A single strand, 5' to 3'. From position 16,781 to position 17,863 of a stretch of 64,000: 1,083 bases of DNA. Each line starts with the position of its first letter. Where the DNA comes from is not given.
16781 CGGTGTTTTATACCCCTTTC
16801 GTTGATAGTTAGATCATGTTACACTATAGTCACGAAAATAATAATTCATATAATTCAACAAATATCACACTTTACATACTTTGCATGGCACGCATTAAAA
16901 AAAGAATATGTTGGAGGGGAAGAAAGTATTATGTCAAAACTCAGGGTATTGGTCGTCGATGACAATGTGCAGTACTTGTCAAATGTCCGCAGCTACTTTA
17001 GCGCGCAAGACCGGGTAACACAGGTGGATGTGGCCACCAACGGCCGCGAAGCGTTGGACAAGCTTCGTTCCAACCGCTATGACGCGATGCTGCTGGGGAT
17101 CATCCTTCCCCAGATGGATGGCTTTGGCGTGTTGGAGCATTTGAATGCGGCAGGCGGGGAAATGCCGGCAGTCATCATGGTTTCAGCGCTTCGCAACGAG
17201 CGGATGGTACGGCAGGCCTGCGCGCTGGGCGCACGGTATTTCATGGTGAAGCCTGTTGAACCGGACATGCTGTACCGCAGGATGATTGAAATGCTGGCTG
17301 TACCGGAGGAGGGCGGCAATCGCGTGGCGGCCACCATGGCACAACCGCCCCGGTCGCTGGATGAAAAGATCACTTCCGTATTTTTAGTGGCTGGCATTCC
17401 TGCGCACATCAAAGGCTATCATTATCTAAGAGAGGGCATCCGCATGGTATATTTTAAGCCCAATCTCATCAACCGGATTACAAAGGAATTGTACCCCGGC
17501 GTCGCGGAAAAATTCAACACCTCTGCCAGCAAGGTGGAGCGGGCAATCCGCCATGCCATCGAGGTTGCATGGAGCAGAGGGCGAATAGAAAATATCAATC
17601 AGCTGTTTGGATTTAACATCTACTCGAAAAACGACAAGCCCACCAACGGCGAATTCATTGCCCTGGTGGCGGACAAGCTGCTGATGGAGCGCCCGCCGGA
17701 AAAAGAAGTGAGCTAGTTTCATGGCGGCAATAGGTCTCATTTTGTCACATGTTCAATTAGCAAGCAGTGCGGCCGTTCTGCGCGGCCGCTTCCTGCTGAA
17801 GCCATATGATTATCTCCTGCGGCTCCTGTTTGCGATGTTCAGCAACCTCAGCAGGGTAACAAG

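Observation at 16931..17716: Spo0A orthologue lacking the phospho-acceptor aspartate (G56, codon GGG at 17096-17098)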

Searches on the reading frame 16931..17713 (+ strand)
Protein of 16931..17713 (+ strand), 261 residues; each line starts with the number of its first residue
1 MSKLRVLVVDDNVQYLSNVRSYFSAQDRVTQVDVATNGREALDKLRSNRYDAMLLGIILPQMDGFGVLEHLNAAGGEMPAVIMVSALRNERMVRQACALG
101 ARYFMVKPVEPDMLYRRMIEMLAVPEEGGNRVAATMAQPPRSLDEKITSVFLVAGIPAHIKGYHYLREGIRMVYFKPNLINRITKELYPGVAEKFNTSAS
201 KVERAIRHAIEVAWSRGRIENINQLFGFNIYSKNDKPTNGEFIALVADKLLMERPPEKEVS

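Call 3: search_protein_families(library=pfam, proteins=[window:16931-17713:+], max_evalue=0.01)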
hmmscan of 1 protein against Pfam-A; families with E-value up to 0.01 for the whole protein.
window:16931-17713:+ (261 aa): 2 families
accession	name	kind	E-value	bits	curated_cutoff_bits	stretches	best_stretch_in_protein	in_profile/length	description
PF08769.17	Spo0A_C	-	1.3e-39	134.8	25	1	147-250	1-104/104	Sporulation initiation factor Spo0A C terminal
PF00072.30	Response_reg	-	1.9e-21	76.7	30.2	1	6-116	1-108/111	Response regulator receiver domain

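Call 4: search_protein_families(library=ncbifam, proteins=[window:16931-17713:+], max_evalue=0.01)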
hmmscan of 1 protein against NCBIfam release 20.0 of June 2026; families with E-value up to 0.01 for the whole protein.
window:16931-17713:+ (261 aa): 89 families (the best 25 are shown)
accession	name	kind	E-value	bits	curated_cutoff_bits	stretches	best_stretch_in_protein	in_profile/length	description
TIGR02875.1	spore_0_A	equivalog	3e-81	272.5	200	1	3-253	2-258/262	sporulation transcription factor Spo0A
NF007969.0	PRK10693.1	equivalog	1.5e-15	57.1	329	1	5-118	9-119/337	two-component system response regulator RssB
NF001965.0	PRK00742.1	subfamily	8.5e-14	51.5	293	1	2-110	2-110/357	chemotaxis-specific protein-glutamate methyltransferase CheB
NF007135.0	PRK09581.1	equivalog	4.8e-13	48.7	474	1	5-118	4-116/457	PleD family two-component system response regulator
NF045991.1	RespRegCtrARhodob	equivalog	5.9e-13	49.1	350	1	4-118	1-112/224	response regulator transcription factor CtrA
NF052596.1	RR_EAL_PvrR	equivalog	7.9e-13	47.8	580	1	1-123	1-125/398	response regulator cyclic di-GMP phosphodiesterase PvrR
NF041946.1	LuxO_transreg_Vib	equivalog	2.4e-12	46.4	800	1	11-115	4-105/463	quorum-sensing sigma-54 dependent transcriptional regulator LuxO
NF052313.1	T9SS_RR_PorX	equivalog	5.5e-12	45.2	300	1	5-115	2-109/513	T9SS response regulator signal transducer PorX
NF000402.1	vanR-B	exception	8.6e-12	45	480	1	4-122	3-117/219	vancomycin resistance response regulator transcription factor VanR-B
TIGR01387.1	cztR_silR_copR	subfamily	2.8e-11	43.5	279.2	1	6-122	1-114/218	heavy metal response regulator transcription factor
NF045944.1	ResRegRpaBCyano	equivalog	3.3e-11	43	330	1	7-122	1-112/229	response regulator transcription factor RpaB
NF041733.1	resp_reg_CseB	equivalog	3.8e-11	42.8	350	1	6-123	3-116/228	two-component system response regulator CseB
NF007689.0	PRK10365.1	equivalog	6.1e-11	41.8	760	1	3-132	5-131/441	sigma-54-dependent response regulator transcription factor ZraR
NF009206.0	PRK12555.1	subfamily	6.9e-11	41.7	342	1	5-109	2-106/340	chemotaxis-specific protein-glutamate methyltransferase CheB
NF008296.0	PRK11083.1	equivalog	7.3e-11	41.9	273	1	2-127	2-123/228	two-component system response regulator CreB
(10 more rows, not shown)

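Call 5: search_solved_structures(query=window:16931-17713:+, show_alignments=3)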
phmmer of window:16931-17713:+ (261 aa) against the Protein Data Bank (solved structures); distinct sequences matched with E-value up to 0.001: 186 (the best 60 are shown).
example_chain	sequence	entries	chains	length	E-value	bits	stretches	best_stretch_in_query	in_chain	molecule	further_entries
1fc3_A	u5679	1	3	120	6.3e-42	146.6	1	139-254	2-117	SPO0A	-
1lq1_A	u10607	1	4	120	3.8e-41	144.1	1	141-254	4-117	Stage 0 sporulation protein A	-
5wq0_B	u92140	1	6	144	1.6e-20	76.5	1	1-140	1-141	Stage 0 sporulation protein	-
5wq0_D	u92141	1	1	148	3.3e-20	75.5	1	1-140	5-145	Stage 0 sporulation protein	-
1dz3_A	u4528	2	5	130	2.6e-19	72.6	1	4-116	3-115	Stage 0 sporulation protein A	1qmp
9phz_E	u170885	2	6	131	4.7e-18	68.5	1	1-115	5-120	Stage 0 sporulation protein A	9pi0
9ji3_J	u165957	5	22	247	3.5e-14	55.8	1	4-160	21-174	DNA-binding response regulator | Possible two component system response transcriptional positive regulator PhoP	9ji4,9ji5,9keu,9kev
3r0j_A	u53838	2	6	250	3.7e-14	55.7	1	4-160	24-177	POSSIBLE TWO COMPONENT SYSTEM RESPONSE TRANSCRIPTIONAL POSITIVE REGULATOR PHOP | Response regulator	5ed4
6swl_A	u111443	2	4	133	3.9e-12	49.1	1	5-127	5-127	Two-component response regulator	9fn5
3hzh_A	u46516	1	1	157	1.3e-11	47.3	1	5-120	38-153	Chemotaxis response regulator (CheY-3)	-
9xzo_A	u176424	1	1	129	3.5e-11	46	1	5-122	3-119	De novo protein M1X0B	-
3eod_A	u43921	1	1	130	3.7e-11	45.9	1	5-119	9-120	Protein hnr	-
7l9c_A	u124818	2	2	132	4e-11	45.8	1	5-119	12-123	Regulator of RpoS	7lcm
6z4c_A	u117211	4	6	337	1.5e-10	43.8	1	5-131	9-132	Regulator of RpoS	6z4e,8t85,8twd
9rhz_C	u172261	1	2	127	2.1e-10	43.4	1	5-114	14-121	Chemotaxis protein CheY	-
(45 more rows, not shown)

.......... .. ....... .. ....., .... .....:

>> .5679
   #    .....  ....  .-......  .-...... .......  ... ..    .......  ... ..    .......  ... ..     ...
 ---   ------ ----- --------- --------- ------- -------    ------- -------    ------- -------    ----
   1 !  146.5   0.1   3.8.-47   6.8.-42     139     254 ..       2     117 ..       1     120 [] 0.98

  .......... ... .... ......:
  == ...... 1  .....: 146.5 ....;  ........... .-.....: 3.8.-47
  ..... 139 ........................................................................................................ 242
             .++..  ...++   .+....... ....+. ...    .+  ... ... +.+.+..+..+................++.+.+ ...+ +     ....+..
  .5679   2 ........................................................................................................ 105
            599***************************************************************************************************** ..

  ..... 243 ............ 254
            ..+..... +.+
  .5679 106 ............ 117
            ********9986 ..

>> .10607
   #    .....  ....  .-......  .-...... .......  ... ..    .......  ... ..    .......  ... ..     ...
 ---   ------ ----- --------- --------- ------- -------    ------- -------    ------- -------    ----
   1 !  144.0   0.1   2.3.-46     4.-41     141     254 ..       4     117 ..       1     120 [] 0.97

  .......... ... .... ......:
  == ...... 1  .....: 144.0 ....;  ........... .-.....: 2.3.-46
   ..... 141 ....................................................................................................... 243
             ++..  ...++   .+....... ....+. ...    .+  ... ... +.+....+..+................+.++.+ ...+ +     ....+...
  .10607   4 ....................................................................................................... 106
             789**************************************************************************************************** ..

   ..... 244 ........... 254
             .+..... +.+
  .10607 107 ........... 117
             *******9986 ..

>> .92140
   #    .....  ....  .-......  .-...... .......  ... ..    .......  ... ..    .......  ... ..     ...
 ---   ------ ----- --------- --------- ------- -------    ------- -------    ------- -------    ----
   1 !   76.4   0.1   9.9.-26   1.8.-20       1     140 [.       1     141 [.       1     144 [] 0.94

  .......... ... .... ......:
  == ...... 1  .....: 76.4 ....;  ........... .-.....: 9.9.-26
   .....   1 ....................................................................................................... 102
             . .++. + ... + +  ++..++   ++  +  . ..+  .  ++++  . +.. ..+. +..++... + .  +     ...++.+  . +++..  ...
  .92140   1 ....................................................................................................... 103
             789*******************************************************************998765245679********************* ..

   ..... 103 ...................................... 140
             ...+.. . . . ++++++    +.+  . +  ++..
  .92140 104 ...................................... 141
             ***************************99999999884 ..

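Call 6: find_homologous_proteins(query=window:16931-17713:+, max_evalue=1e-20)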
Query window:16931-17713:+ (261 aa): 7998 proteins with E <= 1e-20 among 8000 candidates; the best 120 are listed.
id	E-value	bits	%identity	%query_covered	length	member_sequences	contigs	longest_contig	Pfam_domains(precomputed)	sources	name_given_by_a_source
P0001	1.1e-167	573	100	100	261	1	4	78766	PF00072.31,PF08769.18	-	-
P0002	3.9e-131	454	78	99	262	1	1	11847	PF00072.31,PF08769.18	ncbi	-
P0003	5.6e-131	453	77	99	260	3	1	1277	PF00072.31,PF08769.18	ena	-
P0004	2.7e-126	438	77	97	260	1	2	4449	PF00072.31,PF08769.18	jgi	-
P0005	3.9e-120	417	75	97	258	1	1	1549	PF00072.31,PF08769.18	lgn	-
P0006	2.2e-119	415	69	100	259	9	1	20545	PF00072.31,PF08769.18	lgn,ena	-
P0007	4.0e-119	414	72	99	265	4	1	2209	PF00072.31,PF08769.18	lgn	-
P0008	1.0e-118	413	70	100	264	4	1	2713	PF00072.31,PF08769.18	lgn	-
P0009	1.0e-118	413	70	100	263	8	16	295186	PF00072.31,PF08769.18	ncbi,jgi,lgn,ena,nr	ncbi:MAG TPA: sporulation transcription factor Spo0A [Clostridia bacterium]|nr:sporulation transcrip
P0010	1.1e-118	413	69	100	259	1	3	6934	PF00072.31,PF08769.18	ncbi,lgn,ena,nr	ncbi:MAG: sporulation transcription factor Spo0A [Eubacteriales bacterium]|nr:sporulation transcript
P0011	3.6e-118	411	70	100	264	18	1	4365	PF00072.31,PF08769.18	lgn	-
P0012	1.5e-117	409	70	100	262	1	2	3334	PF00072.31,PF08769.18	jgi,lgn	-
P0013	1.9e-117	409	71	99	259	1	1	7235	PF00072.31,PF08769.18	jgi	-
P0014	4.0e-117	408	69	100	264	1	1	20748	PF00072.31,PF08769.18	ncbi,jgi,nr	ncbi:MAG: sporulation transcription factor Spo0A [Clostridiales bacterium]|jgi:two-component system 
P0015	4.0e-117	408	71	97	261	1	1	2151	PF00072.31,PF08769.18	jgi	jgi:two-component system response regulator (stage 0 sporulation protein A)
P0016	2.1e-116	405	69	100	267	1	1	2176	PF00072.31,PF08769.18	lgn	-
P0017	5.4e-116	404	69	100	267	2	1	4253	PF00072.31,PF08769.18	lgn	-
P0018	6.8e-115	400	67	100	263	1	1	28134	PF00072.31,PF08769.18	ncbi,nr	ncbi:sporulation transcription factor Spo0A [Eubacteriales bacterium OttesenSCG-928-K08]|nr:sporulat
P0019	2.4e-114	399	68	99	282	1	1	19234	PF00072.31,PF08769.18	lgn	-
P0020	1.2e-113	396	69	99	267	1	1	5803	PF00072.31,PF08769.18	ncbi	-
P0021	3.0e-113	395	67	99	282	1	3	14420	PF00072.31,PF08769.18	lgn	-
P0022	5.6e-113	394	71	97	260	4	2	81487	PF00072.31,PF08769.18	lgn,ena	-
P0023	6.0e-113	394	70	97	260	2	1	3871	PF00072.31,PF08769.18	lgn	-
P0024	1.4e-112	393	70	97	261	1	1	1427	PF00072.31,PF08769.18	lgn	-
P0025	1.9e-112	392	70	97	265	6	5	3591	PF00072.31,PF08769.18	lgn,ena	-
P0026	3.8e-112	391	70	97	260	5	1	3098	PF00072.31,PF08769.18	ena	-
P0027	1.1e-111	390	70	97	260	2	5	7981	PF00072.31,PF08769.18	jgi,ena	jgi:two-component system response regulator (stage 0 sporulation protein A)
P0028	1.5e-111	389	70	97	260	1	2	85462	PF00072.31,PF08769.18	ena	-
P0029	2.2e-111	389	70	97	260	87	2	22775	PF00072.31,PF08769.18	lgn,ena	-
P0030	3.6e-111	388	70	97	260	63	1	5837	PF00072.31,PF08769.18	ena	-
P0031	4.1e-111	388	70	97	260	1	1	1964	PF00072.31,PF08769.18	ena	-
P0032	4.4e-111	388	70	97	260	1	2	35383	PF00072.31,PF08769.18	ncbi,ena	-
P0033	1.2e-110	386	67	99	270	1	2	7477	PF00072.31,PF08769.18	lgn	-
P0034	1.3e-110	386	66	100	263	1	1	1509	PF00072.31,PF08769.18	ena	-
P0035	2.6e-110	385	69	97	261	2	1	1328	PF00072.31,PF08769.18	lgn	-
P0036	4.3e-110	385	69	97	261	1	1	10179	PF00072.31,PF08769.18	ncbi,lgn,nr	ncbi:MAG: sporulation transcription factor Spo0A [Clostridia bacterium]|nr:sporulation transcription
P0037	4.5e-110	385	70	97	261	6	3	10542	PF00072.31,PF08769.18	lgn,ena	-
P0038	4.7e-110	384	69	97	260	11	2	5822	PF00072.31,PF08769.18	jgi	-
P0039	8.9e-110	384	67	97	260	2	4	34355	PF00072.31,PF08769.18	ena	-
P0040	1.2e-109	383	68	97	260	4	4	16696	PF00072.31,PF08769.18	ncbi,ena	-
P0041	3.4e-109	382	68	97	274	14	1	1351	PF00072.31,PF08769.18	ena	-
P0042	3.5e-109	382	68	97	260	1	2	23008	PF00072.31,PF08769.18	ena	-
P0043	4.6e-109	381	68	99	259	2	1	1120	PF00072.31,PF08769.18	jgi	-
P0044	8.0e-109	380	67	99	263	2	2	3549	PF00072.31,PF08769.18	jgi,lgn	-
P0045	8.8e-109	380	70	97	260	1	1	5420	PF00072.31,PF08769.18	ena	-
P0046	1.1e-108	380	69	97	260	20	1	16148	PF00072.31,PF08769.18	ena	-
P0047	1.4e-108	380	67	97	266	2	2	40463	PF00072.31,PF08769.18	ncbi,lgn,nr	ncbi:MAG: Stage 0 sporulation protein A [Firmicutes bacterium ADurb.Bin182]|nr:MAG: Stage 0 sporulat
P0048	1.4e-108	380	68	97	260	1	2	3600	PF00072.31,PF08769.18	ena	-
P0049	1.8e-108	379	68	97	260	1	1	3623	PF00072.31,PF08769.18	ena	-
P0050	1.9e-108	379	67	97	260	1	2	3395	PF00072.31,PF08769.18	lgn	-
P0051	2.0e-108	379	69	97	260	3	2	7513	PF00072.31,PF08769.18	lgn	-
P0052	2.1e-108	379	66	100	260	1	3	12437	PF00072.31,PF08769.18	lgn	-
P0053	5.0e-108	378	68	97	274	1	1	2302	PF00072.31,PF08769.18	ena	-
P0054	7.5e-108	377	69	97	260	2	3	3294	PF00072.31,PF08769.18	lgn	-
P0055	9.6e-108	377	68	97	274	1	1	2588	PF00072.31,PF08769.18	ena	-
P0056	1.0e-107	377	67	97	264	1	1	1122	PF00072.31,PF08769.18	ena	-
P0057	1.3e-107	376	66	97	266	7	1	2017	PF00072.31,PF08769.18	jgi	jgi:two-component system response regulator (stage 0 sporulation protein A)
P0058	1.9e-107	376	63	100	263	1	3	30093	PF00072.31,PF08769.18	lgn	-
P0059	3.3e-107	375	68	97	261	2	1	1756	PF00072.31,PF08769.18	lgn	-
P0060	4.1e-107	375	67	97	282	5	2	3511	PF00072.31,PF08769.18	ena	-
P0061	7.0e-107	374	66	97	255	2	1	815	PF00072.31,PF08769.18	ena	-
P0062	7.7e-107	374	65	99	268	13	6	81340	PF00072.31,PF08769.18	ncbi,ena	-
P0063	1.1e-106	373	65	98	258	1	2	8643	PF00072.31,PF08769.18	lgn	-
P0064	1.2e-106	373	69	97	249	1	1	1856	PF00072.31,PF08769.18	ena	-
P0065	1.5e-106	373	66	100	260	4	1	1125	PF00072.31,PF08769.18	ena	-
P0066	1.6e-106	373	65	98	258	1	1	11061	PF00072.31,PF08769.18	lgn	-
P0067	2.2e-106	372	63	100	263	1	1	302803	PF00072.31,PF08769.18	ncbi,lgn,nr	ncbi:MAG: sporulation transcription factor Spo0A [Eubacteriales bacterium]|nr:sporulation transcript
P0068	2.2e-106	372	64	100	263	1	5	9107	PF00072.31,PF08769.18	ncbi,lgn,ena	-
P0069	2.8e-106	372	65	100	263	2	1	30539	PF00072.31,PF08769.18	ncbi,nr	ncbi:MAG: sporulation transcription factor Spo0A [Clostridia bacterium]|nr:sporulation transcription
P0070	3.1e-106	372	66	99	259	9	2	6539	PF00072.31,PF08769.18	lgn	-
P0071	5.3e-106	371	66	97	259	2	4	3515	PF00072.31,PF08769.18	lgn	-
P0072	6.2e-106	371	65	99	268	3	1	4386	PF00072.31,PF08769.18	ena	-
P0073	1.2e-105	370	66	97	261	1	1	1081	PF00072.31,PF08769.18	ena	-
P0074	1.7e-105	370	64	99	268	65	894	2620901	PF00072.31,PF08769.18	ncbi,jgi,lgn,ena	ncbi:MAG: sporulation transcription factor Spo0A [Candidatus Gastranaerophilaceae bacterium]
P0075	1.7e-105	370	65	98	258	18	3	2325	PF00072.31,PF08769.18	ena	-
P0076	1.8e-105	369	64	99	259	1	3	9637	PF00072.31,PF08769.18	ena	-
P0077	1.9e-105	369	63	99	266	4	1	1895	PF00072.31,PF08769.18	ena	-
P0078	2.9e-105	369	65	99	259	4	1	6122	PF00072.31,PF08769.18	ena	-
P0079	5.7e-105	368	63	99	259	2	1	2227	PF00072.31,PF08769.18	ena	-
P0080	5.8e-105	368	64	100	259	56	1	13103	PF00072.31,PF08769.18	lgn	-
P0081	7.6e-105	367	65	97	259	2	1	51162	PF00072.31,PF08769.18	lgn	-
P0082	9.1e-105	367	64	99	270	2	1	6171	PF00072.31,PF08769.18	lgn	-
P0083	1.2e-104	367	64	99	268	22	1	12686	PF00072.31,PF08769.18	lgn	-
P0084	1.4e-104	367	64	99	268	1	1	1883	PF00072.31,PF08769.18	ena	-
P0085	1.9e-104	366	63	99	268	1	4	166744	PF00072.31,PF08769.18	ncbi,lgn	ncbi:MAG: sporulation transcription factor Spo0A [Clostridia bacterium]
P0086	1.9e-104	366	64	99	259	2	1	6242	PF00072.31,PF08769.18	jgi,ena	-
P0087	1.9e-104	366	64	98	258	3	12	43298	PF00072.31,PF08769.18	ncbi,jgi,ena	-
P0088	2.1e-104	366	65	98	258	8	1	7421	PF00072.31,PF08769.18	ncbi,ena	-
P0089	2.2e-104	366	64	99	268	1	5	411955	PF00072.31,PF08769.18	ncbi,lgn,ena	-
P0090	2.7e-104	366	63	99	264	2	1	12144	PF00072.31,PF08769.18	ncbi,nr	ncbi:MAG: sporulation transcription factor Spo0A [Clostridia bacterium]|nr:sporulation transcription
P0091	2.9e-104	366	64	99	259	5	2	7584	PF00072.31,PF08769.18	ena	-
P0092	3.5e-104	365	63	100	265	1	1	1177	PF00072.31,PF08769.18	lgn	-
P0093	4.3e-104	365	64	99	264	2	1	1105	PF00072.31,PF08769.18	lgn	-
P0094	5.8e-104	365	65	97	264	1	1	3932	PF00072.31,PF08769.18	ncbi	-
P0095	7.0e-104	364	65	97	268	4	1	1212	PF00072.31,PF08769.18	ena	-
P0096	7.5e-104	364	62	98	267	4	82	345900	PF00072.31,PF08769.18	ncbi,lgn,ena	-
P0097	1.0e-103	364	62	100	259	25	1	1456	PF00072.31,PF08769.18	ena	-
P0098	1.0e-103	364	63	99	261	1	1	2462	PF00072.31,PF08769.18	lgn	-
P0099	1.3e-103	363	62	100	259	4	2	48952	PF00072.31,PF08769.18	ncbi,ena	-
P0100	2.5e-103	363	64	99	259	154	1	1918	PF00072.31,PF08769.18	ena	-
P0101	2.5e-103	362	64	99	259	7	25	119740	PF00072.31,PF08769.18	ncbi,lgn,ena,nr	ncbi:MAG: sporulation transcription factor Spo0A [Clostridia bacterium]|nr:sporulation transcription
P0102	2.9e-103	362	63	98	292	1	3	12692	PF00072.31,PF08769.18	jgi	-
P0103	3.9e-103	362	64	99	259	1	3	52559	PF00072.31,PF08769.18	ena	-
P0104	4.6e-103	362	64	99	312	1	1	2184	PF00072.31,PF08769.18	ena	-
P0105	5.3e-103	361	63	99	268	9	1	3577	PF00072.31,PF08769.18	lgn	-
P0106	6.0e-103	361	63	99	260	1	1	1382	PF00072.31,PF08769.18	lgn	-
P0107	7.9e-103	361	63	99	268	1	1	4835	PF00072.31,PF08769.18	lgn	-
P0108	8.3e-103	361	62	99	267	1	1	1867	PF00072.31,PF08769.18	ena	-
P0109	8.4e-103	361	62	99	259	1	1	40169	PF00072.31,PF08769.18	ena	-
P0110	1.0e-102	360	63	99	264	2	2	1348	PF00072.31,PF08769.18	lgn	-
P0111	1.2e-102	360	63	99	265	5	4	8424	PF00072.31,PF08769.18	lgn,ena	-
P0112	1.2e-102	360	64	96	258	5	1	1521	PF00072.31,PF08769.18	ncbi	-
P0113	1.8e-102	360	61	98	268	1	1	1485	PF00072.31,PF08769.18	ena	-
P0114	2.7e-102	359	64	98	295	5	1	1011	PF00072.31,PF08769.18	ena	-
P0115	3.9e-102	359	63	99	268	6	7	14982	PF00072.31,PF08769.18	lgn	-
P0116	5.4e-102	358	64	99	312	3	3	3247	PF00072.31,PF08769.18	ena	-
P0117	7.0e-102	358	62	100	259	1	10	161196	PF00072.31,PF08769.18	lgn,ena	-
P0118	8.3e-102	357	62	99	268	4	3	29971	PF00072.31,PF08769.18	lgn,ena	-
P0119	1.0e-101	357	63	97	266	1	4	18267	PF00072.31,PF08769.18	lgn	-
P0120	1.3e-101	357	63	99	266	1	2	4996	PF00072.31,PF08769.18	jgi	-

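Call 10: find_encoding_contigs(protein=P0001, flank=10000, max_places=6)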
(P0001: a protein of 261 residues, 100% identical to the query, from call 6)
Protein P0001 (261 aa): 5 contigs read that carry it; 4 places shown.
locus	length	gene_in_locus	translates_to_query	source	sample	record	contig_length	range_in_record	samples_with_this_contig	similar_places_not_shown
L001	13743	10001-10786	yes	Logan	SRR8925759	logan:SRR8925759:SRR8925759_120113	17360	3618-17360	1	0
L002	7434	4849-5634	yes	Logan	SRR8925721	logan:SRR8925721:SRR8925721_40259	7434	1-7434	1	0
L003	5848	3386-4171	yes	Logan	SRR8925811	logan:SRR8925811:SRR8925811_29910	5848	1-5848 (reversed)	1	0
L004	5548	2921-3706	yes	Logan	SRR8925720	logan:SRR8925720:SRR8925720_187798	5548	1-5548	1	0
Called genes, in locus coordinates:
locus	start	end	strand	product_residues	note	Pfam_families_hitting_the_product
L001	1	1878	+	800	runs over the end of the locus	PF00122:E1-E2_ATPase, PF00702:Hydrolase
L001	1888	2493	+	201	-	PF01195:Pept_tRNA_hydro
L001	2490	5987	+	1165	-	PF17757:UvrB_inter, PF02559:CarD_TRCF_RID, PF04851:ResIII, PF00270:DEAD, PF00271:Helicase_C, PF03461:TRCF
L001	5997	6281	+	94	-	PF04071:zf-like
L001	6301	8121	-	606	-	PF00009:GTP_EFTU, PF01926:MMR_HSR1 (weak), PF22042:EF-G_D2 (weak), PF03144:GTP_EFTU_D2, PF00679:EFG_C, PF21018:BipA_C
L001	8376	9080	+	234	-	PF04203:Sortase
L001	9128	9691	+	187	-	PF01966:HD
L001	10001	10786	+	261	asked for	PF00072:Response_reg, PF08769:Spo0A_C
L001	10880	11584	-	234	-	PF04298:Zn_peptidase_2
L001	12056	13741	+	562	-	?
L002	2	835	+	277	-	?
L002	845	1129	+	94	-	PF04071:zf-like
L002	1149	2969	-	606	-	PF00009:GTP_EFTU, PF01926:MMR_HSR1 (weak), PF22042:EF-G_D2 (weak), PF03144:GTP_EFTU_D2, PF00679:EFG_C, PF21018:BipA_C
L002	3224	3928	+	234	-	PF04203:Sortase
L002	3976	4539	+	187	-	PF01966:HD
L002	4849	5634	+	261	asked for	PF00072:Response_reg, PF08769:Spo0A_C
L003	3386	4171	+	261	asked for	PF00072:Response_reg, PF08769:Spo0A_C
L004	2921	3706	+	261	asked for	PF00072:Response_reg, PF08769:Spo0A_C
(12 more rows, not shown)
